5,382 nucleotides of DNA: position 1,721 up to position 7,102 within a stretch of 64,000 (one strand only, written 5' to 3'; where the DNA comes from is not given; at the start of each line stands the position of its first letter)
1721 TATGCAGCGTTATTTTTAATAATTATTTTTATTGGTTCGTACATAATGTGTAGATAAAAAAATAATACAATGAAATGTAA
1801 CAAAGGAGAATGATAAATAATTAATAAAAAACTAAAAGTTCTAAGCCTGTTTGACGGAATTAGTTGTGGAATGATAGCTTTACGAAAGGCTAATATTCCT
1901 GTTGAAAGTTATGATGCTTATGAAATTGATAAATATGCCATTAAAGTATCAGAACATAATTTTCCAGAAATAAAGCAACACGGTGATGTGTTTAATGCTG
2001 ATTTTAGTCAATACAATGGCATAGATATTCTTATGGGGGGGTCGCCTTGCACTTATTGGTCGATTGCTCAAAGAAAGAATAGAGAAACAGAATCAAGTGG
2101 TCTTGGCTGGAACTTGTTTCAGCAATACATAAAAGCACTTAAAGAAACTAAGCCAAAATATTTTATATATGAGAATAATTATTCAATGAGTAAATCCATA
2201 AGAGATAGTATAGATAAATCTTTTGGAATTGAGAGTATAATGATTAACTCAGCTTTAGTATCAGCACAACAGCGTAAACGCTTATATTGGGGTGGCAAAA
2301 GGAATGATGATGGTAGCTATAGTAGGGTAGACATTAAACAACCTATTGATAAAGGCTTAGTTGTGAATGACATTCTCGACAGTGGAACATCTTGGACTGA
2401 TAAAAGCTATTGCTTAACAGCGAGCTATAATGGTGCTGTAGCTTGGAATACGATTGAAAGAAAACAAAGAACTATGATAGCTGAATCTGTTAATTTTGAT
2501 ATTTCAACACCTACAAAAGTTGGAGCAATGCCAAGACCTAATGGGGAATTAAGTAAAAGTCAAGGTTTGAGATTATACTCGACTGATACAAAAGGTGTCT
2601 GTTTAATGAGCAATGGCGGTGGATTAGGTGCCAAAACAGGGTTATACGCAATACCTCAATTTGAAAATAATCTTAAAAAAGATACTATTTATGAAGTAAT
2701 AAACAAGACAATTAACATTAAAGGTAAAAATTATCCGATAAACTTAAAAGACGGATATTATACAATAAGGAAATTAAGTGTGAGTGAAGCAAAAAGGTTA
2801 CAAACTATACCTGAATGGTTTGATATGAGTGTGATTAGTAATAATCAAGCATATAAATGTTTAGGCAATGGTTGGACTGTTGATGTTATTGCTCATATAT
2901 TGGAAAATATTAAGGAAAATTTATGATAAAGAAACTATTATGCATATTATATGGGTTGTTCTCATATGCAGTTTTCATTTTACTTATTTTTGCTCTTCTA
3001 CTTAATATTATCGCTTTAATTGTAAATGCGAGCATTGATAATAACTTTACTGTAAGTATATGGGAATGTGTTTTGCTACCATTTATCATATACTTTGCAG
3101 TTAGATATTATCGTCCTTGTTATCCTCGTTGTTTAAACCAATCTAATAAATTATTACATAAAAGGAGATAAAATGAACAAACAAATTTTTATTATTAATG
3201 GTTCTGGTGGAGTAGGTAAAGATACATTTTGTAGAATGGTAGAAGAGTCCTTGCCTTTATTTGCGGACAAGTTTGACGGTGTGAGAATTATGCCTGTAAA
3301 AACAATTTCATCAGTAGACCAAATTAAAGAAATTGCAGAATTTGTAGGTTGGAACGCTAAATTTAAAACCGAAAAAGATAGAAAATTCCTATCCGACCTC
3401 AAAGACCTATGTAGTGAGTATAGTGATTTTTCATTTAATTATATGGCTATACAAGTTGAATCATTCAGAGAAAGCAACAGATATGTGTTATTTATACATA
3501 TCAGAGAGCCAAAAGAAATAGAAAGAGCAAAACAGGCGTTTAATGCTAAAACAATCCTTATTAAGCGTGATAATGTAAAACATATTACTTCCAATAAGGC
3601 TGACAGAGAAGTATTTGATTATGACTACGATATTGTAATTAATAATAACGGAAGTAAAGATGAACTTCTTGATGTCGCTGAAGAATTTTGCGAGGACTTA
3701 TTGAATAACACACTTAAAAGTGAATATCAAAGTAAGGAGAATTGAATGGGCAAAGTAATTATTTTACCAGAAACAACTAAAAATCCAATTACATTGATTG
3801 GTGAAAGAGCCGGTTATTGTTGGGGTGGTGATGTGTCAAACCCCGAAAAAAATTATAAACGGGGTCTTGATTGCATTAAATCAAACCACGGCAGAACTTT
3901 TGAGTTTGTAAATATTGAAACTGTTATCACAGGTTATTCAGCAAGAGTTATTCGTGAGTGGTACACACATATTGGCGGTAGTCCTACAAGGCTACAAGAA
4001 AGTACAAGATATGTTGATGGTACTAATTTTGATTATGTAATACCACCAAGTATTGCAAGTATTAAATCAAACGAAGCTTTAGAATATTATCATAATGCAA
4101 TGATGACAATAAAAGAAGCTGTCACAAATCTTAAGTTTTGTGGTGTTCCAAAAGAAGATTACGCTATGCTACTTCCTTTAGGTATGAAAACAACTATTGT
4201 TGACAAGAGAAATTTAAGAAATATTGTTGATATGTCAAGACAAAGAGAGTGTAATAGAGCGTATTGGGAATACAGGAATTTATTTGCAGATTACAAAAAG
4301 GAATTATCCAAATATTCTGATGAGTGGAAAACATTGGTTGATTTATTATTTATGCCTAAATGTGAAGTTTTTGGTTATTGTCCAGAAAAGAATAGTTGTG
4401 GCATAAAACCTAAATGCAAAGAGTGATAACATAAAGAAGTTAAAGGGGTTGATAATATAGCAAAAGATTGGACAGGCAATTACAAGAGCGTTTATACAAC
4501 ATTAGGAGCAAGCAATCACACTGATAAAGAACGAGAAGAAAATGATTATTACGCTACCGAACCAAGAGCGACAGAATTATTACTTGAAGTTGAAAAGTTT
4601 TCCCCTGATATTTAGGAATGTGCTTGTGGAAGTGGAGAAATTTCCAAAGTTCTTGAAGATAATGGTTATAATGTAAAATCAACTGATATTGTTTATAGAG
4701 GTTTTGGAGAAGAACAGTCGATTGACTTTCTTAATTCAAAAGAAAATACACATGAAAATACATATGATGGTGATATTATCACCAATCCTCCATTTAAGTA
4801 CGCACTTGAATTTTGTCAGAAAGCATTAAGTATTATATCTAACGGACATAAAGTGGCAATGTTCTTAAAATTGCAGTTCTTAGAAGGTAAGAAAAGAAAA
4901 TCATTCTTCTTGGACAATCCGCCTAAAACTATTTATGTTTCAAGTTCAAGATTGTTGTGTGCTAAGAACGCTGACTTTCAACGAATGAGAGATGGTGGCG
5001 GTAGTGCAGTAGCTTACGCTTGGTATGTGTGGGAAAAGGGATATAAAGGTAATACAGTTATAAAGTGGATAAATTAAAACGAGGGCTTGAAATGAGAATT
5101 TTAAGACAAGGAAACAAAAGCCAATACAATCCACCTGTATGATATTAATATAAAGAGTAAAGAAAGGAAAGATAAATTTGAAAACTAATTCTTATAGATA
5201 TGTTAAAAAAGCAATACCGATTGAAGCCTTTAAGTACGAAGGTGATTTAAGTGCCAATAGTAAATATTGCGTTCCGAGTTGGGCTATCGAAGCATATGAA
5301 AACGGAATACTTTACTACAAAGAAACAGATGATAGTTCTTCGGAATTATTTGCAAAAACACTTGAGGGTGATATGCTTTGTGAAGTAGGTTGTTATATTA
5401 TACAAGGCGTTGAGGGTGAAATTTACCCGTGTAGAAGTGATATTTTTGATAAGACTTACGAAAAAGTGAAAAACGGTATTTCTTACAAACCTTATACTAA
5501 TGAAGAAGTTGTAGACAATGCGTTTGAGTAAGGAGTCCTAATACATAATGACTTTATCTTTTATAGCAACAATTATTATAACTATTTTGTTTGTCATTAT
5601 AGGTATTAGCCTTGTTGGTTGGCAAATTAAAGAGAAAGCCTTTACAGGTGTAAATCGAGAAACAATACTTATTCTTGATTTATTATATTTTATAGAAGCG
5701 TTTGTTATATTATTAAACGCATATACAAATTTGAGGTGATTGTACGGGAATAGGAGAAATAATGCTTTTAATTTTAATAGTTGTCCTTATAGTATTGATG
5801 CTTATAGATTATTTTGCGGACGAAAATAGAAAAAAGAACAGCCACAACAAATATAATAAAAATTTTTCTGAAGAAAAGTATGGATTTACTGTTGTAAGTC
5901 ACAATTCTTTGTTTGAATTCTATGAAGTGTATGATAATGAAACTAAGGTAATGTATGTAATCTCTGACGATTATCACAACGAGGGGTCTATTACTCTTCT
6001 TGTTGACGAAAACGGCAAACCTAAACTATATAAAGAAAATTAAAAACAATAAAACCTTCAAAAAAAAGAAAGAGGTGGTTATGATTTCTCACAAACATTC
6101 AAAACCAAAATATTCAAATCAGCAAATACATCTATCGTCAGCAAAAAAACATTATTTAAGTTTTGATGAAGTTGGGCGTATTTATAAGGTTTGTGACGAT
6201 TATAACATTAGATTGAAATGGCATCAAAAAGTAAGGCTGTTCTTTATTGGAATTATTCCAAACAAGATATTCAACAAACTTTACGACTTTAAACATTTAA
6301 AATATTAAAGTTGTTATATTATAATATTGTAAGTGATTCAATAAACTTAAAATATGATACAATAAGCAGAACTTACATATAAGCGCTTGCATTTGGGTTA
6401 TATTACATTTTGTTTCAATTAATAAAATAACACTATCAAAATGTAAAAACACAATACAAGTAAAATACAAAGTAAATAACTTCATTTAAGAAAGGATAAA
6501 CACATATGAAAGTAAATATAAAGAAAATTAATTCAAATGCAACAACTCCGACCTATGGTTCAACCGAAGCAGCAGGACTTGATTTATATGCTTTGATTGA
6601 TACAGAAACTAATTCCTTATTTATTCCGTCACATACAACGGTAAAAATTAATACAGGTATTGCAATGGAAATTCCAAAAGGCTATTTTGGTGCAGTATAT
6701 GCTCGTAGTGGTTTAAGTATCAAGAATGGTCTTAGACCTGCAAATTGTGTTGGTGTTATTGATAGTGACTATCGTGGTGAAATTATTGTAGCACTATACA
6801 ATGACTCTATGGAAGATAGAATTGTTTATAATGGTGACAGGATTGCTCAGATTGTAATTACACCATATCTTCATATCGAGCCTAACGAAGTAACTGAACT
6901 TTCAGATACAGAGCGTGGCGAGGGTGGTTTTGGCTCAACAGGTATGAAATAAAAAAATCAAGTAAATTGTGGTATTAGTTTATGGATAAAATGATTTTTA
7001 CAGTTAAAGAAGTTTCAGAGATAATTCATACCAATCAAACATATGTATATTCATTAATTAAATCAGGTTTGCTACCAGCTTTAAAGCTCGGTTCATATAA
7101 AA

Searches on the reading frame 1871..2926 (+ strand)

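Call 20: search_protein_families(library=phrogs, proteins=[window:1871-2926:+], max_evalue=0.00001)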
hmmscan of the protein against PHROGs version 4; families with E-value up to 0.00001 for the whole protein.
window:1871-2926:+ (351 aa): 4 families
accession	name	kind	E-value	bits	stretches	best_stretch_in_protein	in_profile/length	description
phrog_17284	-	unknown function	2e-47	162.6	1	124-348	2-211/245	-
phrog_116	-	other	7.8e-44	151.1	1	2-350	222-492/779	DNA methyltransferase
phrog_363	-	other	1.1e-17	65.2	1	14-349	78-314/327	DNA methyltransferase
phrog_16427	-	other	2.2e-08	35.1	1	297-349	115-170/235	DNA methyltransferase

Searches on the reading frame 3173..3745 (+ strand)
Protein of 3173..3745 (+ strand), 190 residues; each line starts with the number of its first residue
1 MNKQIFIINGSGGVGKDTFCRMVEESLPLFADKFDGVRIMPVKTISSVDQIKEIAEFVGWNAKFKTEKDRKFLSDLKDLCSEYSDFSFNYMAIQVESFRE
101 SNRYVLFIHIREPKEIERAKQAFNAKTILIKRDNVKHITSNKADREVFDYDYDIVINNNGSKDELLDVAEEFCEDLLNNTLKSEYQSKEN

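Call 20: search_protein_families(library=phrogs, proteins=[window:3173-3745:+], max_evalue=0.00001)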
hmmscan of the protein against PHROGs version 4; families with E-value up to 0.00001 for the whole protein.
window:3173-3745:+ (190 aa): 1 family
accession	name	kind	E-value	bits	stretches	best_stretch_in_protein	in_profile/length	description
phrog_139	-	other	7.1e-14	53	1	90-185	176-272/342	deoxynucleoside monophosphate kinase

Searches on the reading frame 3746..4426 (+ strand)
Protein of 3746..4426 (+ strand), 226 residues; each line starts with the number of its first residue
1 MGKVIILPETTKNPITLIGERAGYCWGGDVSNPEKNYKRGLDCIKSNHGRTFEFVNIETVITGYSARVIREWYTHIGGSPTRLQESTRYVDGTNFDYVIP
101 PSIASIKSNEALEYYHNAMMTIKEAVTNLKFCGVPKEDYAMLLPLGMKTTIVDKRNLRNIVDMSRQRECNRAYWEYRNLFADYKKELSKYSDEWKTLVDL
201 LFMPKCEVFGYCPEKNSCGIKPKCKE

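Call 20: search_protein_families(library=phrogs, proteins=[window:3746-4426:+], max_evalue=0.00001)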
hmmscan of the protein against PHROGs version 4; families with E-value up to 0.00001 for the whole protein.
window:3746-4426:+ (226 aa): 1 family
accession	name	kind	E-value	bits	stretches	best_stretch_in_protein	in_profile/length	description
phrog_85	-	DNA, RNA and nucleotide metabolism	8.6e-13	48.7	1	13-189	386-574/866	thymidylate synthase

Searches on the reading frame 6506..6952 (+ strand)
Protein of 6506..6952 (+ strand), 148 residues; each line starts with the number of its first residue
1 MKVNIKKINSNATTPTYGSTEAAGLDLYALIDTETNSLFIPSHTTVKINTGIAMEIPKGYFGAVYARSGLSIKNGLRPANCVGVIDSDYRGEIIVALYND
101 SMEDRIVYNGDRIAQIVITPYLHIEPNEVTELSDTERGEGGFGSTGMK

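Call 20: search_protein_families(library=phrogs, proteins=[window:6506-6952:+], max_evalue=0.00001)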
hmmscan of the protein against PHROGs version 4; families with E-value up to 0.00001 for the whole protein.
window:6506-6952:+ (148 aa): 1 family
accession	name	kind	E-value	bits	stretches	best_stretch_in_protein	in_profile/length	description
phrog_135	-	DNA, RNA and nucleotide metabolism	1.2e-59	204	1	2-146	146-290/463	dUTPase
